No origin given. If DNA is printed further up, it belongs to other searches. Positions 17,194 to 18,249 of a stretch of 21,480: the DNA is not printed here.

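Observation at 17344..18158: AT-rich opposite-strand membrane-protein moron with its own near-consensus promoter, inserted between VRR-NUC and the SNF2 helicase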

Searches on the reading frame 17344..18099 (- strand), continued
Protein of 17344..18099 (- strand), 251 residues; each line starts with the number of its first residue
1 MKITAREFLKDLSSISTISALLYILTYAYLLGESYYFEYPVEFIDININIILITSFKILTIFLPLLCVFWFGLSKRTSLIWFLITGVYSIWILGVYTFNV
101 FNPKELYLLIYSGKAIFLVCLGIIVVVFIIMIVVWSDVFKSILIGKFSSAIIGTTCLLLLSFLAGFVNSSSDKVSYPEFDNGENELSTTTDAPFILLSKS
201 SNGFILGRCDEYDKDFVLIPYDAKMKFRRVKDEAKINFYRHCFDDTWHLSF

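Call 54: fold_search(model_id=the predicted structure, library=pdb)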
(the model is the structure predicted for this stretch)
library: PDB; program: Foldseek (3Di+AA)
matches with E <= 10: 126; with E <= 0.001: 0
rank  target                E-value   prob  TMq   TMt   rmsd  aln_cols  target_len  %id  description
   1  1ib8                  5.5e-01  0.63  0.16  0.23   4.7        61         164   20  SOLUTION STRUCTURE AND FUNCTION OF A CONSERVED PROTEIN SP14.3 ENCODED BY AN ESSENTIAL STREPTOCOCCUS PNEUMONIAE GENE (released 2002-03-27)
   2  9evs_D                1.2e+00  0.13  0.22  0.14  22.0       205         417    9  Structure of the flowering plant mitoribosome with P-site tRNA (released 2025-09-03)
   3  4g7y_S                1.6e+00  0.11  0.17  0.25  10.7       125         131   18  Crystal structure of voltage sensing domain of Ci-VSP with fragment antibody (R217E, 2.8 A) (released 2014-02-05)
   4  7u32_F                1.7e+00  0.07  0.14  0.14  16.6       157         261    8  MVV cleaved synaptic complex (CSC) intasome at 3.4 A resolution (released 2022-05-11)
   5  7zpp_N                1.8e+00  0.07  0.14  0.14  15.2       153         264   10  Cryo-EM structure of the MVV CSC intasome at 4.5A resolution (released 2022-05-11)
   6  3sfv_B                2.0e+00  0.04  0.13  0.11  18.0       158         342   14  Crystal structure of the GDP-bound Rab1a S25N mutant in complex with the coiled-coil domain of LidA from Legionella pn (released 2012-04-18)
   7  4g7v_S                2.2e+00  0.12  0.18  0.28  11.6       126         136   12  Crystal structure of voltage sensing domain of Ci-VSP with fragment antibody (R217E, 2.5 A) (released 2014-02-05)
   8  6qva                  2.3e+00  0.12  0.17  0.14  14.6       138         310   14  Crystal structure of a CHAD domain from Chlorobium tepidum in complex with inorganic polyphosphate (released 2019-05-29)
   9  5xbj                  2.3e+00  0.03  0.14  0.07  24.8       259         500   13  The structure of the flagellar hook junction protein HAP1 (FlgK) from Campylobacter jejuni (released 2017-12-06)
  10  2h3j_MODEL_1_A        2.8e+00  0.12  0.15  0.35   5.9        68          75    9  Solution NMR Structure of Protein PA4359 from Pseudomonas aeruginosa: Northeast Structural Genomics Consortium (released 2006-06-20)
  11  2v5d                  3.1e+00  0.06  0.20  0.09  18.5       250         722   13  Structure of a Family 84 Glycoside Hydrolase and a Family 32 Carbohydrate-Binding Module in Tandem from Clostridium perf (released 2009-01-27)
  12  5azd_B                3.2e+00  0.10  0.21  0.21   9.6       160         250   14  Crystal structure of thermophilic rhodopsin. (released 2016-04-27)
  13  5y1z_D                3.4e+00  0.08  0.17  0.15  10.5       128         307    8  Crystal structure of ZMYND8 PHD-BROMO-PWWP tandem in complex with Drebrin ADF-H domain (released 2017-10-25)
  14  6vi4_B                3.4e+00  0.06  0.15  0.14  11.8       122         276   20  Nanobody-Enabled Monitoring of Kappa Opioid Receptor States (released 2020-03-18)
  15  4ib4                  3.6e+00  0.16  0.17  0.12   6.2        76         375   14  Crystal structure of the chimeric protein of 5-HT2B-BRIL in complex with ergotamine (released 2013-03-13)
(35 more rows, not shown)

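Call 55: find_encoding_contigs(protein=P0031, flank=8000, max_places=3)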
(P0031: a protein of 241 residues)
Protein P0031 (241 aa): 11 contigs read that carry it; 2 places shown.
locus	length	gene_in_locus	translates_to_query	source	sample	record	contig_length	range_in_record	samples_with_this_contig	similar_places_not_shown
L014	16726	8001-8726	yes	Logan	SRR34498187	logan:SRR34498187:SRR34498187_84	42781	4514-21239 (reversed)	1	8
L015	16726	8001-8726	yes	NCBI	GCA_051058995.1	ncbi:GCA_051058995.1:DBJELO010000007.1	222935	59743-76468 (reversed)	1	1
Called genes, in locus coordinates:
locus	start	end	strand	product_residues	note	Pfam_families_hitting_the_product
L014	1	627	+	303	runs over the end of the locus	PF00009:GTP_EFTU, PF03193:RsgA_GTPase (faint), PF00350:Dynamin_N (weak), PF01926:MMR_HSR1, PF02421:FeoB_N, PF04548:AIG1 (weak), PF07650:KH_2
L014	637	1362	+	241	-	PF11967:RecO_N, PF02565:RecO_C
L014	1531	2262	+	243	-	PF03740:PdxJ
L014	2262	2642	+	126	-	PF01648:ACPS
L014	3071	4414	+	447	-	PF02447:GntP_permease, PF03600:CitMHS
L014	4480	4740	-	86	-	PF00037:Fer4 (weak), PF12838:Fer4_7 (weak)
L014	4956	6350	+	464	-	PF00589:Phage_integrase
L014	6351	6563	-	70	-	-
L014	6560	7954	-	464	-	PF00176:SNF2-rel_dom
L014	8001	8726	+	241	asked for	PF27470:TfpB (weak)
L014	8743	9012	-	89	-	-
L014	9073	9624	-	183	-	PF03887:YfbU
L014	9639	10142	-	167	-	-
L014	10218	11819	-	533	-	PF00476:DNA_pol_A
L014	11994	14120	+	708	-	-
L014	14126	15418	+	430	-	-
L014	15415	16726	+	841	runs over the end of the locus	-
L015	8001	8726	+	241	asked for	PF27470:TfpB (weak)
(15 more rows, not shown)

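Call 56: find_encoding_contigs(protein=P0033, flank=8000, max_places=3)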
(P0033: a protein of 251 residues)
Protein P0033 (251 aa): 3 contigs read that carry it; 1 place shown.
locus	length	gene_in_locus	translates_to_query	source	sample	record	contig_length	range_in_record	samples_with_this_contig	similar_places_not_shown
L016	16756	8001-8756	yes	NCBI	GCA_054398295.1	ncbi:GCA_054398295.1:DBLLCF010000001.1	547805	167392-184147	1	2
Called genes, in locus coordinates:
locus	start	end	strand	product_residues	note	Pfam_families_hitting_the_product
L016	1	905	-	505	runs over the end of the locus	PF00370:FGGY_N, PF02782:FGGY_C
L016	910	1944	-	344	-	PF08240:ADH_N, PF16912:Glu_dehyd_C (weak), PF00107:ADH_zinc_N, PF13602:ADH_zinc_N_2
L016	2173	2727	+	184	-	PF07385:Lyx_isomer (weak)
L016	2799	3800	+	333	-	PF00356:LacI, PF00532:Peripla_BP_1, PF13407:Peripla_BP_4, PF13377:Peripla_BP_3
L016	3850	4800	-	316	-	PF04909:Amidohydro_2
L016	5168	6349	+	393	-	PF13356:Arm-DNA-bind_3, PF00589:Phage_integrase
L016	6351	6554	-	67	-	-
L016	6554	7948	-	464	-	PF00176:SNF2-rel_dom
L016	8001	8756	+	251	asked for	-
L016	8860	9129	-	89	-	-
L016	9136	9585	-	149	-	-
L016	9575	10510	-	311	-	-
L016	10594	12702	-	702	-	PF00476:DNA_pol_A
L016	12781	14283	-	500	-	PF13289:SIR2_2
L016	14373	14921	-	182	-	PF10991:Enc34_ssDNA-bd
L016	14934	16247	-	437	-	PF10926:DUF2800, PF12705:PDDEXK_1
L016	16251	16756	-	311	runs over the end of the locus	-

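Call 60: search_protein_families(library=padloc, alignment_id=A3, max_evalue=0.01)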
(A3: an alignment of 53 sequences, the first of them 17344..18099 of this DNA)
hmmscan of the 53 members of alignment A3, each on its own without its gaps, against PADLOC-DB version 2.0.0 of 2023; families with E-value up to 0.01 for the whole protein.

A. member 1, window:17344-18099:- (251 aa): 0 families

B. families by the number of members that match (of 53 scanned): 4 families
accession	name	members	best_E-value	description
PDLC03694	HEase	1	0.002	homing endonuclease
PDLC04293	PDC-M02A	1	0.0021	-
PDLC03819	RTasSLATT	1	0.0079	DRT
PDLC00408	ThsA1|ThsA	1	0.0089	Macro domain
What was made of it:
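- On Any system in PADLOC-DB v2: No consistent hit among 53 relatives (call 60).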

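Call 61: search_protein_families(library=ncbifam, alignment_id=A3, max_evalue=0.01)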
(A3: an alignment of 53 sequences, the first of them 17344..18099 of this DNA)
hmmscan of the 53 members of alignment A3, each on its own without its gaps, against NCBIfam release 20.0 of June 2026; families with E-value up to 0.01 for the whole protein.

A. member 1, window:17344-18099:- (251 aa): 0 families

B. families by the number of members that match (of 53 scanned): 2 families
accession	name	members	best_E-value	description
NF040610.1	F420_dehyd_FpoH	1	0.00017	F420H2 dehydrogenase subunit FpoH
NF007384.0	PRK09903.1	1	0.0023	transporter YfdV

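Call 62: find_encoding_contigs(protein=P0043, flank=7000, max_places=2)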
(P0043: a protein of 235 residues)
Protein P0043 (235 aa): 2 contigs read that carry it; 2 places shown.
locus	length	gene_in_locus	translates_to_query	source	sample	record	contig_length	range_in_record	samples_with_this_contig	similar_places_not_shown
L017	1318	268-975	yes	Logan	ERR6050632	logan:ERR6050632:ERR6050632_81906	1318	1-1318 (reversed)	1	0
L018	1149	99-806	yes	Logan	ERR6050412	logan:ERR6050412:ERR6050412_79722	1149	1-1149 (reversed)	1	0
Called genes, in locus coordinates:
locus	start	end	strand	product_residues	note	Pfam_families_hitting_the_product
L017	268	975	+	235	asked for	-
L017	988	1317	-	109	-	?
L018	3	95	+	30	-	?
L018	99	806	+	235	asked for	-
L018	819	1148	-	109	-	?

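Call 63: find_encoding_contigs(protein=P0047, flank=7000, max_places=2)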
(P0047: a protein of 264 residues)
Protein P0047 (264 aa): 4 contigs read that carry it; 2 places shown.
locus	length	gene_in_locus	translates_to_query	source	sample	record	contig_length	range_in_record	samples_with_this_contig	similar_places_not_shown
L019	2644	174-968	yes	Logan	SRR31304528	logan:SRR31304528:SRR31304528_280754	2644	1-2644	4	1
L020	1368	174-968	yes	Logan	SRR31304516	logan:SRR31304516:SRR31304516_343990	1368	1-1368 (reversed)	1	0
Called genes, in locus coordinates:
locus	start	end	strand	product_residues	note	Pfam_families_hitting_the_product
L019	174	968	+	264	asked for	-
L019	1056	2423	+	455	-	-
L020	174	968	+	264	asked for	-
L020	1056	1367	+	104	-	?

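Call 64: find_encoding_contigs(protein=P0056, flank=7000, max_places=2)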
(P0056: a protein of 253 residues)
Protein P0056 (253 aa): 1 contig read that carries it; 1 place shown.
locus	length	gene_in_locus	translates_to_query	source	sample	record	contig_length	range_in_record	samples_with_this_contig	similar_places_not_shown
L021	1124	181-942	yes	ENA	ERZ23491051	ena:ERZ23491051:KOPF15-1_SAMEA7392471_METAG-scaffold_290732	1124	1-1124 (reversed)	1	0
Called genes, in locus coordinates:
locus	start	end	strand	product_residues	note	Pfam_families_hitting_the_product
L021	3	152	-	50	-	?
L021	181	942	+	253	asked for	-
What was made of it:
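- Tried and rejected: Three metagenomic relatives sat on contigs too short to give context (calls 62-64).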

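Call 67: find_related_loci(query=A1, collection=viral_contigs, flank=6000)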
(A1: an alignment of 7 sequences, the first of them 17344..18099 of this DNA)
Query A1 (251 aa) in viral_contigs; peptide patterns used: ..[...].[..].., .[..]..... (x = any residue, [..] = any of these).
157 stretches matched a pattern; 3 encode a relative of the query (tblastn E <= 1e-3); 3 distinct loci.
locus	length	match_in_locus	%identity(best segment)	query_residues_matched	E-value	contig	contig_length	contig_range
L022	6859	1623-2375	91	1-251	1e-135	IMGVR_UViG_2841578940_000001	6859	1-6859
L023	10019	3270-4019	81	1-250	1e-127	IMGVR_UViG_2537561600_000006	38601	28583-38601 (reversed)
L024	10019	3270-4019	80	1-250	4e-127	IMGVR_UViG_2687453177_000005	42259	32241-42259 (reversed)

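Call 68: find_related_loci(query=A1, collection=genome_contigs, flank=6000)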
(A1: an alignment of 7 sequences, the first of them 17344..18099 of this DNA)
Query A1 (251 aa) in genome_contigs; peptide patterns used: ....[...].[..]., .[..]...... (x = any residue, [..] = any of these).
36 stretches matched a pattern, but none encodes a relative of the query by tblastn (E <= 1e-3).
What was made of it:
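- Tried and rejected: With the close family it found 3 IMG/VR contigs and none in the GTDB representatives (calls 67, 68).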

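Call 87: list_cluster_members(proteins=[P0027, P0028, P0030, P0034, P0035, P0037, P0039, P0044, P0048, P0052])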
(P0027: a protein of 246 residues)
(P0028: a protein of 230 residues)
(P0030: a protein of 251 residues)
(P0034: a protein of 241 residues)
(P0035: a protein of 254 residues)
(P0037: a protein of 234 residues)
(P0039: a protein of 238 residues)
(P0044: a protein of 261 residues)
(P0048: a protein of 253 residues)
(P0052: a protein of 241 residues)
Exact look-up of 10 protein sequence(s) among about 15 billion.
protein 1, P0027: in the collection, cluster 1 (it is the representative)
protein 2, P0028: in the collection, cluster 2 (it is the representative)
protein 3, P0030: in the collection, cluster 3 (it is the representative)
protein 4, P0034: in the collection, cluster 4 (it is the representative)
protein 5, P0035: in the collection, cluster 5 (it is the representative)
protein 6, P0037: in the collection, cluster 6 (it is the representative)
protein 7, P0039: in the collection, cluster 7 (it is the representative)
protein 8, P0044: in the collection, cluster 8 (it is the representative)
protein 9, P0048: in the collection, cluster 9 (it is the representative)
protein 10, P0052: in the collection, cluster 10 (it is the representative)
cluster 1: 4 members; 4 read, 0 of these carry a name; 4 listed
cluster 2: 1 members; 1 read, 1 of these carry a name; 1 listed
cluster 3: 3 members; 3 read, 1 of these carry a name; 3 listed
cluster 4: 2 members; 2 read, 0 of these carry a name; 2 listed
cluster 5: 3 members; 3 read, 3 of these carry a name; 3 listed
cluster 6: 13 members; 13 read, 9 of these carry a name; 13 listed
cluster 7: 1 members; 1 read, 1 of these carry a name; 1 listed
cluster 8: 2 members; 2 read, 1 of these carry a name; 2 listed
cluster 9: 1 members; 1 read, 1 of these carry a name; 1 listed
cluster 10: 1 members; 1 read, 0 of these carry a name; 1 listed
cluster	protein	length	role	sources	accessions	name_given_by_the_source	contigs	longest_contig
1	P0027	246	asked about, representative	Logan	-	-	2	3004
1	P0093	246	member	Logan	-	-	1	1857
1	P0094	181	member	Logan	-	-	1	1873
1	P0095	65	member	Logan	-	-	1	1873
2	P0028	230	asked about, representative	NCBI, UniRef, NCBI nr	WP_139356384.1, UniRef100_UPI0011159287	hypothetical protein [Izhakiella australiensis] | hypothetical protein n=1 Tax=Izhakiella australiensis TaxID=1926881 RepID=UPI0011159287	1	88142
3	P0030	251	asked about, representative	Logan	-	-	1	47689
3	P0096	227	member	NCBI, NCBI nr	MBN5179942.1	hypothetical protein JY469_04720 [Serratia marcescens] | hypothetical protein [Serratia marcescens]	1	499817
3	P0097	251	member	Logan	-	-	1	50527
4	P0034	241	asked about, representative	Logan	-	-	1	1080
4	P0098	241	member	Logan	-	-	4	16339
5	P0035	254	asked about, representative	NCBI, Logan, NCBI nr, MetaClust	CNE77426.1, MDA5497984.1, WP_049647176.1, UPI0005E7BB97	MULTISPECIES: hypothetical protein [Yersinia] | status=active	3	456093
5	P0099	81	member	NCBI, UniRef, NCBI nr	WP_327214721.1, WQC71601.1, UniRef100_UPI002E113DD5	hypothetical protein N0K21_03810 [Yersinia aleksiciae] | hypothetical protein n=1 Tax=Yersinia aleksiciae TaxID=263819 RepID=UPI002E113DD5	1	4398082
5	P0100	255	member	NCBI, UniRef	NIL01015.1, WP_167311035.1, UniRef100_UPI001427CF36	hypothetical protein HB959_18095, partial [Yersinia aleksiciae] | hypothetical protein n=2 Tax=Yersiniaceae TaxID=1903411 RepID=UPI001427CF36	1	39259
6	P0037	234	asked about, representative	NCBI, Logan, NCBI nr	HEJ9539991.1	TPA: hypothetical protein SMN08_000707 [Proteus mirabilis] | hypothetical protein [Proteus mirabilis]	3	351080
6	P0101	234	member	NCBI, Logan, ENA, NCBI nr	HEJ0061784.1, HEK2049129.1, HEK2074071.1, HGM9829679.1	TPA: hypothetical protein ACKRDR_000353 [Proteus mirabilis] | hypothetical protein [Proteus mirabilis]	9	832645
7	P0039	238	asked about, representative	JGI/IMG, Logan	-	hypothetical protein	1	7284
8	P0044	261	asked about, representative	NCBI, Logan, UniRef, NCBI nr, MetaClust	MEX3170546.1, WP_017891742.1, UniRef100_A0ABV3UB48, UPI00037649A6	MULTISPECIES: hypothetical protein [Serratia] | Uncharacterized protein n=1 Tax=Serratia quinivorans TaxID=137545 RepID=A0ABV3UB48_9GAMM | hypothetical protein [Serratia sp. S4]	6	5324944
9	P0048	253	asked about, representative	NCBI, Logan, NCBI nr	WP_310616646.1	hypothetical protein [Pantoea cypripedii]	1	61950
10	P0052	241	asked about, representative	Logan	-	-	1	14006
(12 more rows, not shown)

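Call 88: find_encoding_contigs(protein=P0037, flank=7000, max_places=2)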
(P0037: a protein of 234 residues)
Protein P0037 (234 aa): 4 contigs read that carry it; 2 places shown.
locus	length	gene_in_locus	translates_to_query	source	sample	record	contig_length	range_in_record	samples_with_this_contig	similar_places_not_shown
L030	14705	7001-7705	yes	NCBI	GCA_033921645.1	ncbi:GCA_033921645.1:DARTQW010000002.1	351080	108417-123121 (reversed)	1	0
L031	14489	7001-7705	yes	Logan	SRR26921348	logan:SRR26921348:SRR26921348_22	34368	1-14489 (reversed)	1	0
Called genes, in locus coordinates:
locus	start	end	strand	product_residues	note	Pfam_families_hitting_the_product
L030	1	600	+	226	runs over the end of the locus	PF22935:RM44_endonuclase (faint), PF14622:Ribonucleas_3_3, PF00636:Ribonuclease_3, PF00035:dsrm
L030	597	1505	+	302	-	PF00009:GTP_EFTU, PF01926:MMR_HSR1, PF02421:FeoB_N, PF03193:RsgA_GTPase (faint), PF04548:AIG1 (weak), PF00350:Dynamin_N (weak), PF07650:KH_2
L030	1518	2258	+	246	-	PF11967:RecO_N, PF02565:RecO_C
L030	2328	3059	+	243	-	PF03740:PdxJ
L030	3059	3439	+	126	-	PF01648:ACPS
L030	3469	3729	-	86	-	PF14697:Fer4_21 (faint), PF00037:Fer4 (weak), PF12838:Fer4_7 (weak), PF13187:Fer4_9 (faint)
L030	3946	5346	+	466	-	PF00589:Phage_integrase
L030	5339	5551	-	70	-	-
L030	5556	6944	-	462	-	PF00176:SNF2-rel_dom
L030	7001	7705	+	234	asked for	-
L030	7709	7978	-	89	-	-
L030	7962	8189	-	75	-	-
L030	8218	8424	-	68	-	-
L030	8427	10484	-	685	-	PF00476:DNA_pol_A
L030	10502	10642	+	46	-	-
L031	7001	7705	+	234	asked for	-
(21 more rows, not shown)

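Call 89: find_encoding_contigs(protein=P0044, flank=7000, max_places=2)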
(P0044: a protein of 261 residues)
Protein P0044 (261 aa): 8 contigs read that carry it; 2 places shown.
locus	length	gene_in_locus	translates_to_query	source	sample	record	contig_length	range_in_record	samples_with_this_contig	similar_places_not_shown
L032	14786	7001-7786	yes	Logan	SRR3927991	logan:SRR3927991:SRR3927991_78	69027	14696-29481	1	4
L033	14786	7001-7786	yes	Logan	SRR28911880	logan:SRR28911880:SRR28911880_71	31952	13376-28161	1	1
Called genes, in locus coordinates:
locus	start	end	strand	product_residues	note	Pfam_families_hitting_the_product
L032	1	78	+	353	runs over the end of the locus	PF00817:IMS, PF11798:IMS_HHH, PF21999:IMS_HHH_1, PF11799:IMS_C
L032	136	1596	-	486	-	PF01546:Peptidase_M20, PF07687:M20_dimer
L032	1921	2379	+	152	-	PF00156:Pribosyltran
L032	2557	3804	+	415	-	PF06500:FrsA-like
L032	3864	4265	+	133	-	PF07417:Crl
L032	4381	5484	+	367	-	PF00696:AA_kinase, PF01472:PUA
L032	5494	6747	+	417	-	PF00171:Aldedh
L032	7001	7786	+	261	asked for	PF27470:TfpB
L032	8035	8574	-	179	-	PF01292:Ni_hydr_CYTB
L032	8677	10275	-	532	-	PF00496:SBP_bac_5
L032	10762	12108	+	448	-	PF00668:Condensation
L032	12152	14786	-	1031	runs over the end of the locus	PF00668:Condensation (faint), PF00501:AMP-binding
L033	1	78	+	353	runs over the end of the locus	PF00817:IMS, PF11798:IMS_HHH, PF21999:IMS_HHH_1, PF11799:IMS_C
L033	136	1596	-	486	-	PF01546:Peptidase_M20, PF07687:M20_dimer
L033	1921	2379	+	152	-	PF00156:Pribosyltran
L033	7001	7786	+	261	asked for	PF27470:TfpB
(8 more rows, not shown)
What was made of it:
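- Closest known: TfpY / FimB-like type IV pilin accessory proteins. Same: The PF27470 label sits on two relatives (calls 55, 89).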
